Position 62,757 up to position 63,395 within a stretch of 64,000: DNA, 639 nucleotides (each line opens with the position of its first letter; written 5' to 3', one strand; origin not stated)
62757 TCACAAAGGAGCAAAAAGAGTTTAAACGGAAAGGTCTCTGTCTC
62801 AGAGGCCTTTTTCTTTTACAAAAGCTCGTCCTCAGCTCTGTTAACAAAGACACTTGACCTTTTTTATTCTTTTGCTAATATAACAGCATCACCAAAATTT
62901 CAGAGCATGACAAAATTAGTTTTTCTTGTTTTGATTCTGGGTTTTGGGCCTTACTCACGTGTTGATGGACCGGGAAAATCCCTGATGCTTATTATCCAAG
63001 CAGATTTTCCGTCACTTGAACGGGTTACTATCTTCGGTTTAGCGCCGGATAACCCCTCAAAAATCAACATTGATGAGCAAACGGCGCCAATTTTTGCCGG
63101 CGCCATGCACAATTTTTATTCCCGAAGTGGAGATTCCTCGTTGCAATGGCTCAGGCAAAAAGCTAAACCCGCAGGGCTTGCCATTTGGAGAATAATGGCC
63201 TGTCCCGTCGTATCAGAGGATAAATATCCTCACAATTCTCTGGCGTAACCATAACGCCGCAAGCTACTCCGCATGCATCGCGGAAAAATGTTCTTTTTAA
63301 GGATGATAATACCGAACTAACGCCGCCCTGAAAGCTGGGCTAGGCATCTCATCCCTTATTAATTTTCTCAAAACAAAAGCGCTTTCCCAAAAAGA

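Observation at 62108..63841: Island of four miniature promoter-to-terminator units between core genes and an SF1 helicase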

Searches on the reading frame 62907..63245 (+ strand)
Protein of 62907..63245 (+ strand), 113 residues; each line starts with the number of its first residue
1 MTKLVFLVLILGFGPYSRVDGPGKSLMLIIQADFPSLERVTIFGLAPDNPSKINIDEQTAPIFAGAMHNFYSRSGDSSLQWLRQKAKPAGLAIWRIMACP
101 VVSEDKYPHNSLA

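Call 12: search_protein_families(library=pfam, proteins=[window:62907-63245:+], max_evalue=0.1)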
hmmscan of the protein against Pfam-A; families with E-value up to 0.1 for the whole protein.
window:62907-63245:+ (113 aa): 0 families

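Call 13: search_protein_families(library=phrogs, proteins=[window:62907-63245:+], max_evalue=1)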
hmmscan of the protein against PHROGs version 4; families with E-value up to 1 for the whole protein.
window:62907-63245:+ (113 aa): 0 families

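Call 14: find_encoding_contigs(protein=window:62907-63245:+, flank=10000, max_places=10)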
Protein window:62907-63245:+ (113 aa): 5 contigs read that carry it; 4 places shown.
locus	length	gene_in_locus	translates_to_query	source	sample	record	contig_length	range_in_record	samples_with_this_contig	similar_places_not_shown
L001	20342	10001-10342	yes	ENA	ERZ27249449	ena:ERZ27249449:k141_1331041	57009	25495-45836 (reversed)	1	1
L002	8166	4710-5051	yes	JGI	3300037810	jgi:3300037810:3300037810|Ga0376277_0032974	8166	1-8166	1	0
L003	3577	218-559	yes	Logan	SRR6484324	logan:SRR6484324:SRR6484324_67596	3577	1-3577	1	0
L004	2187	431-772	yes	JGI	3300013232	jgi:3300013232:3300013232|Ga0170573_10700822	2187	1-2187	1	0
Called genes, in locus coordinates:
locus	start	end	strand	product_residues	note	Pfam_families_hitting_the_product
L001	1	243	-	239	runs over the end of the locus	PF20772:TACO1_YebC_N, PF01709:Transcrip_reg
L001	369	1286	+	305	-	-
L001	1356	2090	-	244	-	PF00300:His_Phos_1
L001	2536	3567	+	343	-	PF01476:LysM, PF23446:LysM1_NFP_LYK (faint), PF23473:LysM3_LYK4_5 (weak), PF01476:LysM, PF01551:Peptidase_M23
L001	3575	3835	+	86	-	-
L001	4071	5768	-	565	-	PF00702:Hydrolase (faint), PF13489:Methyltransf_23 (weak), PF08241:Methyltransf_11 (weak)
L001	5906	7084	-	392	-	PF01820:Dala_Dala_lig_N, PF02222:ATP-grasp (faint), PF07478:Dala_Dala_lig_C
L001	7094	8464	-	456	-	PF08245:Mur_ligase_M, PF02875:Mur_ligase_C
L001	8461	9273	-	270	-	PF00561:Abhydrolase_1, PF12146:Hydrolase_4 (weak), PF12697:Abhydrolase_6, PF00561:Abhydrolase_1 (weak)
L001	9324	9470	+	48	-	-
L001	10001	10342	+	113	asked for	-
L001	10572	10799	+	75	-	-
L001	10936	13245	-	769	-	PF13086:AAA_11 (weak), PF13604:AAA_30, PF13245:AAA_19 (faint), PF13087:AAA_12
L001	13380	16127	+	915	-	PF02739:5_3_exonuc_N, PF01367:5_3_exonuc, PF01612:DNA_pol_A_exo1, PF22619:DNA_polI_exo1, PF00476:DNA_pol_A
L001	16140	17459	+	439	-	PF08245:Mur_ligase_M, PF02875:Mur_ligase_C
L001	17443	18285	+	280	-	PF01177:Asp_Glu_race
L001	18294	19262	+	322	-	PF06144:DNA_pol3_delta (faint), PF21694:DNA_pol3_delta_C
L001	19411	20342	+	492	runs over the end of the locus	PF00206:Lyase_1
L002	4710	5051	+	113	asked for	-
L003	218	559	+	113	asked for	-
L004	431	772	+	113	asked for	-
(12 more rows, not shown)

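Call 18: find_homologous_proteins(query=window:62907-63245:+, max_evalue=0.01)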
Query window:62907-63245:+ (113 aa): 4 proteins with E <= 0.01 among 6 candidates.
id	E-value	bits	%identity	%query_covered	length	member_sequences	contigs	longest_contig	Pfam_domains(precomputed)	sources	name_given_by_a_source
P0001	1.8e-69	249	100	100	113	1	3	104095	-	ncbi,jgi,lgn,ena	ncbi:MAG: hypothetical protein WCW61_00360 [Patescibacteria group bacterium]|jgi:hypothetical protei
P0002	2.1e-11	62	46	77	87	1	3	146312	-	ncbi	-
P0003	2.6e-8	52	39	94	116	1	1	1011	-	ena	-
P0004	5.1e-8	51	39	93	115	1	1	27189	-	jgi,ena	jgi:hypothetical protein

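Call 19: find_encoding_contigs(protein=P0002, flank=8000, max_places=4)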
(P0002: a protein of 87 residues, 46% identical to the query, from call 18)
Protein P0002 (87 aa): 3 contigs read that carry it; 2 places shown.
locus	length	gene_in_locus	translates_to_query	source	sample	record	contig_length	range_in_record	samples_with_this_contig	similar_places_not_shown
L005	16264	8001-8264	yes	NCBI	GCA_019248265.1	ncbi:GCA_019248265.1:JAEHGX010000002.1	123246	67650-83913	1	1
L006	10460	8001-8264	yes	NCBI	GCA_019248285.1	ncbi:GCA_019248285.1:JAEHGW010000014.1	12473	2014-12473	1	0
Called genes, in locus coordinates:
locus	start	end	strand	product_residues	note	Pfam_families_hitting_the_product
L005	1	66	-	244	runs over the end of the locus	PF00300:His_Phos_1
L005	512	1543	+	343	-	PF01476:LysM, PF23446:LysM1_NFP_LYK (faint), PF23473:LysM3_LYK4_5 (weak), PF01476:LysM, PF01551:Peptidase_M23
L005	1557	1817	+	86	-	-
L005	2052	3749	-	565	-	PF00702:Hydrolase (weak), PF13419:HAD_2 (faint), PF13489:Methyltransf_23 (weak), PF08241:Methyltransf_11 (weak)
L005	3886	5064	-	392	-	PF01820:Dala_Dala_lig_N, PF02222:ATP-grasp (faint), PF07478:Dala_Dala_lig_C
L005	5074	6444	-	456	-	PF08245:Mur_ligase_M, PF02875:Mur_ligase_C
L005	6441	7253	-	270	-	PF00561:Abhydrolase_1, PF12146:Hydrolase_4 (weak), PF12697:Abhydrolase_6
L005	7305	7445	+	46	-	-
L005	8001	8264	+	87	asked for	-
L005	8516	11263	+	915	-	PF02739:5_3_exonuc_N, PF01367:5_3_exonuc, PF01612:DNA_pol_A_exo1, PF22619:DNA_polI_exo1, PF00476:DNA_pol_A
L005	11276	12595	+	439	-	PF08245:Mur_ligase_M, PF02875:Mur_ligase_C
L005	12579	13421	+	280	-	PF01177:Asp_Glu_race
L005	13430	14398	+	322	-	PF21694:DNA_pol3_delta_C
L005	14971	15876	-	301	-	-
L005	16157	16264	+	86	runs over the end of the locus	PF01649:Ribosomal_S20p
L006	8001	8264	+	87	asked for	-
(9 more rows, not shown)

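Call 20: find_encoding_contigs(protein=P0004, flank=8000, max_places=4)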
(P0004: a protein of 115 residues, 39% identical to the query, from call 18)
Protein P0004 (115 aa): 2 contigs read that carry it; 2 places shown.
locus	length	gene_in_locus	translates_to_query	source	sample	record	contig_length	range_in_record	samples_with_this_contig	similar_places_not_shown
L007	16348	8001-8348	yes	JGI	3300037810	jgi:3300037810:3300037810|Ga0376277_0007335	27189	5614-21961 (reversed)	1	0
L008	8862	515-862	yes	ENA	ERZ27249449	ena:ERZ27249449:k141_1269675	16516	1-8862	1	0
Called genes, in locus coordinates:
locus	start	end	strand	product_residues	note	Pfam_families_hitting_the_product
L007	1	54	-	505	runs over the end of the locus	PF01676:Metalloenzyme, PF06415:iPGM_N, PF01663:Phosphodiest (weak)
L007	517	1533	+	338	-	PF01476:LysM, PF23473:LysM3_LYK4_5 (weak), PF01476:LysM, PF01551:Peptidase_M23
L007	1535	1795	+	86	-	-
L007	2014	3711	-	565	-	PF13419:HAD_2 (faint), PF13489:Methyltransf_23 (faint), PF08241:Methyltransf_11 (weak)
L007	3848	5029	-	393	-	PF01820:Dala_Dala_lig_N, PF02222:ATP-grasp (faint), PF07478:Dala_Dala_lig_C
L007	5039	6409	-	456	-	PF08245:Mur_ligase_M, PF02875:Mur_ligase_C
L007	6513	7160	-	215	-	-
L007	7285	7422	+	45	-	-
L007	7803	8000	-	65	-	-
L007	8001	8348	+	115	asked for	-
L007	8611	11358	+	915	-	PF02739:5_3_exonuc_N, PF01367:5_3_exonuc, PF01612:DNA_pol_A_exo1, PF22619:DNA_polI_exo1, PF00476:DNA_pol_A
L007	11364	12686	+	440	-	PF08245:Mur_ligase_M, PF02875:Mur_ligase_C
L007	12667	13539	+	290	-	PF01177:Asp_Glu_race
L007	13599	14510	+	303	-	PF21694:DNA_pol3_delta_C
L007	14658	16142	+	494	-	PF00206:Lyase_1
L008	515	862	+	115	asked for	-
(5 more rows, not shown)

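Call 44: search_protein_representatives(alignment_id=A4)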
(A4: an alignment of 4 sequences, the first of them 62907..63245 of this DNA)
Query: 4 sequences, 113 profile positions. Proteins with E-value up to 0.001 (for the whole library): 20; up to 1e-10: 9; up to 1e-30: 2. The best 20 are listed.
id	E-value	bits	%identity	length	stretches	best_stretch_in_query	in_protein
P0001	2.0e-49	182.4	-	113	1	1-113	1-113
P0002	5.5e-42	158.5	-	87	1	27-113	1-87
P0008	5.0e-29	116.7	-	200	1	1-101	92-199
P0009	6.1e-25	103.6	-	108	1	5-92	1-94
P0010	2.7e-21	91.8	-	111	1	1-104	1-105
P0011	2.8e-16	75.7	-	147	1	1-106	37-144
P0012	5.5e-15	71.5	-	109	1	4-100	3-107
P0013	8.7e-14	67.6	-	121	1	1-106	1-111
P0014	4.7e-11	58.8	-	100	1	1-93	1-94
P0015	7.0e-09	51.8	-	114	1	3-101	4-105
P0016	1.4e-07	47.7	-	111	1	1-100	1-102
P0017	6.8e-07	45.4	-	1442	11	10-79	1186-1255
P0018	2.3e-06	43.7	-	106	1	1-92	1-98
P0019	6.0e-06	42.4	-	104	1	1-95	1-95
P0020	8.2e-06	41.9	-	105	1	5-92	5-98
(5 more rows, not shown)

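Call 47: find_encoding_contigs(protein=P0020, flank=5000, max_places=2)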
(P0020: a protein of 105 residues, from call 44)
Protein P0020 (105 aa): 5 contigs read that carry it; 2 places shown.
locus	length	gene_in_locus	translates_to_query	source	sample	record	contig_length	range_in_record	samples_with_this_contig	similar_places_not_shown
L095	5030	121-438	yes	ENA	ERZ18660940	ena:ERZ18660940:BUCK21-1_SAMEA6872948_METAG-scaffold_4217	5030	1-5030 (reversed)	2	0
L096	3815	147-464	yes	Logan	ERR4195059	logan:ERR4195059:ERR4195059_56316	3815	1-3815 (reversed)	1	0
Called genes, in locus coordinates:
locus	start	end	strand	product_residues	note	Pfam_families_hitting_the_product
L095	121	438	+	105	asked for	-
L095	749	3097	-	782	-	PF13086:AAA_11 (weak), PF13604:AAA_30 (weak), PF13245:AAA_19 (weak), PF13087:AAA_12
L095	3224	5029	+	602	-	?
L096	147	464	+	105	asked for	-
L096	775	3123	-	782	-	PF13086:AAA_11 (weak), PF13604:AAA_30 (weak), PF13245:AAA_19 (weak), PF13087:AAA_12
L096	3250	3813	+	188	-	?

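Call 48: find_encoding_contigs(protein=P0013, flank=5000, max_places=2)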
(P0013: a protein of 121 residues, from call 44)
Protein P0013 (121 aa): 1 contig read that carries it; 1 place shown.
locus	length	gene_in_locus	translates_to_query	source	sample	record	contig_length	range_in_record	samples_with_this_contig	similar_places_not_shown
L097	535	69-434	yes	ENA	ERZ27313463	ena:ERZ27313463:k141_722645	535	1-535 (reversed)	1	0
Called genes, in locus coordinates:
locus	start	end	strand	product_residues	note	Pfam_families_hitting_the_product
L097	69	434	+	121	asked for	-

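Call 59: predict_structure(alignment_id=A5)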
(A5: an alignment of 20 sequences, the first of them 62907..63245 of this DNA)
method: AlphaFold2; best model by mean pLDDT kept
length: 113 residues; sequences in the alignment: 20
mean_pLDDT: 52.8   pTM: 0.17
mean pLDDT of the five models: 52.8, 49.7, 48.7, 46.6, 43.4
residues with pLDDT >= 90: 0; 70-90: 6; 50-70: 57; < 50: 50
segments of 3 or more residues with pLDDT < 50: 18-25, 31-58, 64-66, 71-74
pLDDT, mean of each block of 10 residues (from residue 1): 69 58 48 43 43 46 50 51 53 60 60 53
secondary structure, 60 per line:
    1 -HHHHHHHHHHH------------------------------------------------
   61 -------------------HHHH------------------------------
elements in order: H2-12 H80-83

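Call 67: search_protein_families(library=padloc, proteins=[L001:10936-13245:-, window:62907-63245:+], max_evalue=0.01)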
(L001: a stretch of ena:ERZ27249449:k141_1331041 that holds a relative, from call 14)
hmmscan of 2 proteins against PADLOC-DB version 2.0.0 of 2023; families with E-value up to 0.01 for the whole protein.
L001:10936-13245:- (769 aa): 15 families
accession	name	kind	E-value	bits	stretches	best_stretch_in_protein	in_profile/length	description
PDLC03920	MkoA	-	6.3e-63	211.5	2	477-758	794-1096/1112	-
PDLC03921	MkoA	-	4.7e-42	141.9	2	479-755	1301-1586/1607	-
PDLC03924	MkoC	-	6e-25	85.5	1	551-742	770-949/1136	-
PDLC05009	PDC-S37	-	1.4e-05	21.1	1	499-736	961-1196/1550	-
PDLC03813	RTasNERD-Hel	-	3.8e-05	21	1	328-408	200-280/519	DRT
PDLC01734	typeIV_RecD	-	4e-05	20.1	0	347-386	349-388/763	RecD_0_IVD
PDLC03802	RTasHel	-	5.3e-05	20.2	0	357-404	23-73/675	DRT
PDLC02350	AbiO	-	0.00019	18.3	1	348-399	190-239/468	AbiO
PDLC04173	GajB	-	0.00027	18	0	355-396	12-52/471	-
PDLC02372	Nhi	-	0.0004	17.2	0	352-395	199-241/470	-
PDLC04140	mad8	-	0.0014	16.2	1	348-427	22-108/314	mads_8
PDLC02895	DpdJ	-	0.0014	13.5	1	677-736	391-453/2112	DpdJ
PDLC05035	PDC-S53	-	0.0036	13.4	0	331-402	489-558/900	-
PDLC00120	GajB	-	0.004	14.4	0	682-754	373-450/458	UrvD helicase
PDLC01148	RecD_like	-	0.0051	13.1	0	345-393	321-369/719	RecD/Tra ATPase fused to N-terminal HHH domain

window:62907-63245:+ (113 aa): 0 families

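Call 68: search_protein_families(library=ncbifam, proteins=[L001:10936-13245:-, window:62907-63245:+], max_evalue=0.01)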
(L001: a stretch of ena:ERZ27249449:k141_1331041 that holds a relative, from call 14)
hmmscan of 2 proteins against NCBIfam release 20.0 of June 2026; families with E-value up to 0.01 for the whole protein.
L001:10936-13245:- (769 aa): 7 families
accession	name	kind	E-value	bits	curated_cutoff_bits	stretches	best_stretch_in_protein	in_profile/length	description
TIGR00376.1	TIGR00376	hypoth_equivalog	1.9e-39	135.7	348.9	3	587-741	482-615/639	IGHMBP2 family helicase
NF040671.1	PLuB_AAA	exception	2.5e-18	64.9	999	2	590-738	1108-1233/1256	PLuB system helicase-like protein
TIGR02768.1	TraA_Ti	equivalog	3e-05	22.5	590.45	1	337-394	360-417/751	Ti-type conjugative transfer relaxase TraA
NF010464.0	PRK13889.1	subfamily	0.00081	17.4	1015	1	289-396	299-406/992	conjugal transfer relaxase TraA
TIGR00176.1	mobB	equivalog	0.0018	18.3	76.2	1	354-390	1-37/155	molybdopterin-guanine dinucleotide biosynthesis protein B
NF011056.0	PRK14489.1-1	equivalog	0.0067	15.6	379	0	352-394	203-245/363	bifunctional molybdenum cofactor guanylyltransferase MobA/molybdopterin-guanine dinucleotide biosynthesis adaptor protein MobB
NF038214.1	IS21_help_AAA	equivalog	0.007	16.1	200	0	348-391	86-129/232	IS21-like element helper ATPase IstB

window:62907-63245:+ (113 aa): 0 families

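Call 84: find_related_loci(query=A4, collection=viral_contigs, flank=4000)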
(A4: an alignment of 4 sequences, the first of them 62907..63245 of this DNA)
Query A4 (113 aa) in viral_contigs; peptide patterns used: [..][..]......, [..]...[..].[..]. (x = any residue, [..] = any of these).
72 stretches matched a pattern, but none encodes a relative of the query by tblastn (E <= 1e-3).
